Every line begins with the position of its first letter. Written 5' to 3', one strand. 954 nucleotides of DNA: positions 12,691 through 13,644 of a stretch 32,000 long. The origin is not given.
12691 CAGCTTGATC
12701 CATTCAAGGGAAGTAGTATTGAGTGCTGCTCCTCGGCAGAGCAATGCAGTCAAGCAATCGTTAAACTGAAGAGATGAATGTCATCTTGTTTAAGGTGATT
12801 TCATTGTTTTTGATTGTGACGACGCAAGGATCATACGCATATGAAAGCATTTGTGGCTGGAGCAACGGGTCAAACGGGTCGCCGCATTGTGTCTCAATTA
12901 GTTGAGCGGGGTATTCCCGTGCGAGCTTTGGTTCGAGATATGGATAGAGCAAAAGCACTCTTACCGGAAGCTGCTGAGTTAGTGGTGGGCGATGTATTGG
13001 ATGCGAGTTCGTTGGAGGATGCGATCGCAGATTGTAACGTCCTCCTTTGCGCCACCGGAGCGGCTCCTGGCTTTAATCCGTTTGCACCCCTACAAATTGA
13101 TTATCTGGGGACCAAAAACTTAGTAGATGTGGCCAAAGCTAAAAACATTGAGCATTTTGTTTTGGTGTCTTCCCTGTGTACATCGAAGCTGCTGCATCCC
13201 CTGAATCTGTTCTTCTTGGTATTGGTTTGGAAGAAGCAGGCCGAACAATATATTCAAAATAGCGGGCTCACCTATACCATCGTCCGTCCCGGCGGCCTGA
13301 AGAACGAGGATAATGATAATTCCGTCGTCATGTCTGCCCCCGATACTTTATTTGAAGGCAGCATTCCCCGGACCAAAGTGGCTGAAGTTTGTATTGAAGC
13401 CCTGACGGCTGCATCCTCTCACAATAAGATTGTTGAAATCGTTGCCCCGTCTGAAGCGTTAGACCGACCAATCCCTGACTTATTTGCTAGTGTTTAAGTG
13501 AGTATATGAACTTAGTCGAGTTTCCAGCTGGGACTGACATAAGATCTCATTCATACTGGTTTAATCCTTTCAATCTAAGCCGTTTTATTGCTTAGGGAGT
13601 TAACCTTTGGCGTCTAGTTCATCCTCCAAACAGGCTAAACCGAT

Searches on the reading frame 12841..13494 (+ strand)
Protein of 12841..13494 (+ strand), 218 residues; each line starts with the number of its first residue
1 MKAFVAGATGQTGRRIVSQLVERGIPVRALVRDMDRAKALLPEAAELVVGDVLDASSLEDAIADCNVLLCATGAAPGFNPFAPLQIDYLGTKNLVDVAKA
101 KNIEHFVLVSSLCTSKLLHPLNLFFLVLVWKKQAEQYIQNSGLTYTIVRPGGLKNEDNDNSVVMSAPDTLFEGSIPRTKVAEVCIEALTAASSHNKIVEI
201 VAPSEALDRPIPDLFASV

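Call 11: search_protein_families(library=pfam, proteins=[window:12841-13494:+], max_evalue=1)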
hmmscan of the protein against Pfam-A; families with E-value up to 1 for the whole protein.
window:12841-13494:+ (218 aa): 13 families
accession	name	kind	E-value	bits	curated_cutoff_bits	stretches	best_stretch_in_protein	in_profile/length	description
PF13460.12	NAD_binding_10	-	8.9e-50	169.5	27.2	1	7-189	1-182/184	NAD(P)H-binding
PF05368.20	NmrA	-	2.2e-19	70.6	27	1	5-151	7-151/298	NmrA-like family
PF01370.27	Epimerase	-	2e-12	47.5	20.9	1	4-113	2-117/240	NAD dependent epimerase/dehydratase family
PF01073.25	3Beta_HSD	-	4.7e-09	36.1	22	1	5-112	2-117/280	3-beta hydroxysteroid dehydrogenase/isomerase family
PF02719.21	Polysacc_synt_2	-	1.4e-06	28.1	20.2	1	4-125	2-139/293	Polysaccharide biosynthesis protein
PF02254.24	TrkA_N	-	5.3e-06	27.2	23.8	1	9-86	6-83/116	TrkA-N domain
PF16363.11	GDP_Man_Dehyd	-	5.6e-05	23.2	27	1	4-111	1-129/332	GDP-mannose 4,6 dehydratase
PF01488.26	Shikimate_DH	-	0.00069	20.2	24.3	1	3-75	15-86/138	Shikimate / quinate 5-dehydrogenase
PF07993.18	NAD_binding_4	-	0.0029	17.2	20.1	0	5-39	1-38/258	Male sterility protein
PF03807.23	F420_oxidored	-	0.0042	18.1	21.6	1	8-71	6-66/94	NADP oxidoreductase coenzyme F420-dependent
PF08659.16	KR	-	0.0061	16.9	22.6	0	90-113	115-138/180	KR domain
PF04321.23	RmlD_sub_bind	-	0.012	15.1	27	1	1-65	1-50/287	RmlD substrate binding domain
PF00106.31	adh_short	-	0.055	13.4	26.6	1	3-65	3-71/195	short chain dehydrogenase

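Call 12: search_protein_families(library=ncbifam, proteins=[window:12841-13494:+], max_evalue=1)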
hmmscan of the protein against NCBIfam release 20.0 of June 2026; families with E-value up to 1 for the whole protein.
window:12841-13494:+ (218 aa): 37 families (the best 25 are shown)
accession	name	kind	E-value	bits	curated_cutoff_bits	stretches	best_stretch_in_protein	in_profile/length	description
TIGR03466.1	HpnA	hypoth_equivalog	6.4e-15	54.9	367.65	1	1-114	1-116/327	hopanoid-associated sugar epimerase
NF058621.1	DiazavRedAvaA7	equivalog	3.4e-10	40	400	1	1-108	1-111/304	3-diazoavenalumate denitrifying reductase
NF052578.1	StrlDmthSdmBMthl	equivalog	1.4e-08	34.8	600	1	1-113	1-115/328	sterol demethylase protein SdmB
TIGR03589.1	PseB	equivalog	2e-08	33.6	407.75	1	4-125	8-136/324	UDP-N-acetylglucosamine 4,6-dehydratase (inverting)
NF042423.1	oxyalk_red_Shew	equivalog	4.1e-08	32.7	580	1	2-111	10-118/331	2-alkyl-3-oxoalkanoate reductase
NF042422.1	oxyalk_red_OleD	equivalog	4.8e-08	32.7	580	1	1-111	1-110/329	2-alkyl-3-oxoalkanoate reductase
NF004520.0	PRK05865.1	equivalog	1.7e-07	29.5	1509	1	1-162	1-137/854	sugar epimerase family protein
TIGR04180.1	EDH_00030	hypoth_equivalog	3.2e-06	26.4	475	1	4-110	2-120/297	NAD-dependent 4,6-dehydratase LegB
NF050030.1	thlkprotThyD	equivalog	4e-06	26.2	400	1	1-109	1-119/305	thylakoid membrane protein ThyD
NF041293.1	G6PDh_Azf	equivalog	5.9e-06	25.9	400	1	4-111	6-115/252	NAD-dependent glucose-6-phosphate dehydrogenase Azf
TIGR01746.1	Thioester-redct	subfamily_domain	1.8e-05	24.1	213.35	1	4-40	3-41/371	thioester reductase domain-containing protein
NF007039.0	PRK09496.3-2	equivalog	3e-05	23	293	1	3-95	231-324/446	Trk system potassium transporter TrkA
NF005467.0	PRK07060.1-5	equivalog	0.00031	20.4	360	1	3-68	12-78/245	SDR family oxidoreductase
TIGR03649.1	ergot_EASG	subfamily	0.00093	18.8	256.4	1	5-194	4-190/287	ergot alkaloid biosynthesis protein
TIGR01035.1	hemA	equivalog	0.0031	16.5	209.55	1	2-75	182-251/416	glutamyl-tRNA reductase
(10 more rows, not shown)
